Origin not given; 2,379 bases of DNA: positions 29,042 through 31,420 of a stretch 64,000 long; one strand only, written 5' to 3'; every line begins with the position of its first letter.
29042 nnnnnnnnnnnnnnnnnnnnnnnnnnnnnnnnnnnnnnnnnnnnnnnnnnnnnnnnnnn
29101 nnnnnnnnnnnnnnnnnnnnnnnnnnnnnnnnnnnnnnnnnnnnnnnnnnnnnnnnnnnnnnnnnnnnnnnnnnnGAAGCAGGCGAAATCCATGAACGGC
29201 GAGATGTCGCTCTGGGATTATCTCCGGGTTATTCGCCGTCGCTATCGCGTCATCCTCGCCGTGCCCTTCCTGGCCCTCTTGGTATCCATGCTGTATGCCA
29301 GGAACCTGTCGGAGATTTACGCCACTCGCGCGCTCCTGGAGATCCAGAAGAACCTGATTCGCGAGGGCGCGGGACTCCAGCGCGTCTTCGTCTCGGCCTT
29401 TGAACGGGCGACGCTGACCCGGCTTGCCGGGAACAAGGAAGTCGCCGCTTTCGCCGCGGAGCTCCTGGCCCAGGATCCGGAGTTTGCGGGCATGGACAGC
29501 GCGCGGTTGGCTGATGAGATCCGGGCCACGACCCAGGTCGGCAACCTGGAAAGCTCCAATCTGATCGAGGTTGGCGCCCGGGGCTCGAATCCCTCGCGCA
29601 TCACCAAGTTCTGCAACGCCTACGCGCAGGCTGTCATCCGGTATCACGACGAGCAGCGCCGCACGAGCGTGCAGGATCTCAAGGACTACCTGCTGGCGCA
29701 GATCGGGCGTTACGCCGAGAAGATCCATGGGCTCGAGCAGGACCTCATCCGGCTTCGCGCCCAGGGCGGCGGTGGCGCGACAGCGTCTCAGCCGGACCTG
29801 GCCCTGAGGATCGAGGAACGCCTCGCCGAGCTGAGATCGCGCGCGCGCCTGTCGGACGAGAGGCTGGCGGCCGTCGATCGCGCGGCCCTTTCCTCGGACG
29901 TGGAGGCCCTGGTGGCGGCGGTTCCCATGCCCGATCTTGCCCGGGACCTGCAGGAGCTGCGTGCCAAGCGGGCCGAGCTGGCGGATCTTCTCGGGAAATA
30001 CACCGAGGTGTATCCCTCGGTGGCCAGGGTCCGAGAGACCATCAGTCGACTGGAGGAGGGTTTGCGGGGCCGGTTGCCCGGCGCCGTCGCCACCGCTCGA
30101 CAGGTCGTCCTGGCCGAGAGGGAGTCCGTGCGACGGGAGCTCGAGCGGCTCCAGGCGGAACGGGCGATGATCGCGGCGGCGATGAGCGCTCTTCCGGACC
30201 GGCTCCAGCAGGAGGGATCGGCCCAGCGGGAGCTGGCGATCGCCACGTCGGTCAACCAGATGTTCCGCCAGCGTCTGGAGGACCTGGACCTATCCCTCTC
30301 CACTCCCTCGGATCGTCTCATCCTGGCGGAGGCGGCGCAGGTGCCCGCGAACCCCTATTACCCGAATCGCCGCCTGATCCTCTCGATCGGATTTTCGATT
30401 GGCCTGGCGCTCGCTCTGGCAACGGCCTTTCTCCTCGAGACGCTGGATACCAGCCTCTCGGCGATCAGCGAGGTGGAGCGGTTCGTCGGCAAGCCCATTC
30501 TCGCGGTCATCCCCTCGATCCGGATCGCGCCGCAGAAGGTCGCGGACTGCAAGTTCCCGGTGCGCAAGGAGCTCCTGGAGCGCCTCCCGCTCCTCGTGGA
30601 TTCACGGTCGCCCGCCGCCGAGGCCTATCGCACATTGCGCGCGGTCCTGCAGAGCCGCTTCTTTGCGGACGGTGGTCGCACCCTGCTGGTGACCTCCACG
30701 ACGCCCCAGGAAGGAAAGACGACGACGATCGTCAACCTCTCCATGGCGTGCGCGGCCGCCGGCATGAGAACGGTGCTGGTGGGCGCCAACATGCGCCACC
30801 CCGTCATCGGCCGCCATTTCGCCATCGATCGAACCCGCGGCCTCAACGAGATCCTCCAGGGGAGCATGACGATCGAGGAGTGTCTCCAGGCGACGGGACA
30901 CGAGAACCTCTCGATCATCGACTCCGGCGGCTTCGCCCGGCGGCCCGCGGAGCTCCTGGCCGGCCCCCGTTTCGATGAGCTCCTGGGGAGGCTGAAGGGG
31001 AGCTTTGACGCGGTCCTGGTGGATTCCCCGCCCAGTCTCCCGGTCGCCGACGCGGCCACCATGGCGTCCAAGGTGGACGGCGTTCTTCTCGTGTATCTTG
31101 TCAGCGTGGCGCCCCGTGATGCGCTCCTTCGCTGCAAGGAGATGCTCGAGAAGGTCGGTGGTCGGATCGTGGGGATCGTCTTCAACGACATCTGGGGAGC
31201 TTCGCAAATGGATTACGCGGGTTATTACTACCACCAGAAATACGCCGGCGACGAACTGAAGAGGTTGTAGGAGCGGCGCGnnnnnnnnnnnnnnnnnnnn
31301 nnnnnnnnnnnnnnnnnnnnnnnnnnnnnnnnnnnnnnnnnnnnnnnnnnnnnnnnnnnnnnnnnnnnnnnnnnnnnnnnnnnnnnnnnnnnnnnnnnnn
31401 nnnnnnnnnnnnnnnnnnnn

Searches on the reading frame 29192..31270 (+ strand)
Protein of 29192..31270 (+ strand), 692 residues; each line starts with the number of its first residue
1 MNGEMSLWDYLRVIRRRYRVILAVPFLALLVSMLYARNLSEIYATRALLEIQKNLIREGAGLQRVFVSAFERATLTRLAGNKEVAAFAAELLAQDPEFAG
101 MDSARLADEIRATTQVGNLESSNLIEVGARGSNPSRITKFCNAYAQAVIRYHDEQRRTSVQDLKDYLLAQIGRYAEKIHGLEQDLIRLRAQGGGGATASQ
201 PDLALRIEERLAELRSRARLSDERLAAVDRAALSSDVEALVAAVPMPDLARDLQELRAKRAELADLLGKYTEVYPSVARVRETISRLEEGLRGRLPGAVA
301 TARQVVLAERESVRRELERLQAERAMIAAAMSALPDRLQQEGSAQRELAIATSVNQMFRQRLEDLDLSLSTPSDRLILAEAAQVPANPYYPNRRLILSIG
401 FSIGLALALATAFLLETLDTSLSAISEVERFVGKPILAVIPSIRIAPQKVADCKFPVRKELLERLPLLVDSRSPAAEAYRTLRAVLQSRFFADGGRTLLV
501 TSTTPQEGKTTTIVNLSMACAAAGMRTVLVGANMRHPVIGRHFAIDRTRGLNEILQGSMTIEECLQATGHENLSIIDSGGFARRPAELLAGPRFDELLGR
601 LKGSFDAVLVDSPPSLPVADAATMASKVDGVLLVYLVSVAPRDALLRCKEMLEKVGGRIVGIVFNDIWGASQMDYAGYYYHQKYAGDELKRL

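Call 5: search_protein_families(library=pfam, proteins=[window:29192-31270:+], max_evalue=0.001)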
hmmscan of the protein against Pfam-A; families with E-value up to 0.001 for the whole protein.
window:29192-31270:+ (692 aa): 2 families
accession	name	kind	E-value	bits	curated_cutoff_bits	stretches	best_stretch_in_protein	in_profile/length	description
PF13614.12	AAA_31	-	2.8e-08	34.3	27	1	508-626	14-139/177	AAA domain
PF02706.20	Wzz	-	0.0001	23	25.5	1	4-53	2-51/91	Chain length determinant protein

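Call 7: search_protein_families(library=ncbifam, proteins=[window:29192-31270:+], max_evalue=0.001)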
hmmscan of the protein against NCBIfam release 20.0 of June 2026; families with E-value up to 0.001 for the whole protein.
window:29192-31270:+ (692 aa): 11 families
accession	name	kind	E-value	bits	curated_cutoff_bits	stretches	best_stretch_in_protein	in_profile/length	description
TIGR01007.1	eps_fam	subfamily_domain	2.7e-41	141.4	108.05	1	477-680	1-201/204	polysaccharide biosynthesis tyrosine autokinase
TIGR01005.1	eps_transp_fam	subfamily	3.6e-36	124.6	411.7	1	319-668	356-719/754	exopolysaccharide transport protein family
NF008568.0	PRK11519.1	equivalog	2.4e-34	118.6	1068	1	319-687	350-718/720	tyrosine-protein kinase Wzc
NF007350.0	PRK09841.1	equivalog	6.7e-34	117.1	1248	1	318-685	349-721/726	tyrosine-protein kinase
TIGR03029.1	EpsG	equivalog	2.5e-32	112.1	313.8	1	473-666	81-274/274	chain length determinant protein tyrosine kinase EpsG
TIGR03018.1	pepcterm_TyrKin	hypoth_equivalog_domain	3.3e-29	101.7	230.65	1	470-665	6-207/207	XrtA-associated tyrosine autokinase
TIGR03007.1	pepcterm_ChnLen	equivalog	2.1e-28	98.8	278.85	1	7-446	3-466/498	XrtA system polysaccharide chain length determinant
TIGR03017.1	EpsF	equivalog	1.2e-11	44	422.75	1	104-440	113-443/444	chain length determinant protein EpsF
TIGR01969.1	minD_arch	subfamily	1.6e-10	40.6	201.75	1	499-667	4-170/251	cell division ATPase MinD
TIGR01006.1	polys_exp_MPA1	subfamily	3.8e-07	29.8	296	1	374-442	156-223/226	CspC family polysaccharide chain length determinant protein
TIGR01968.1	minD_bact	equivalog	3.8e-05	23.2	212.9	1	496-618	2-125/261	septum site-determining protein MinD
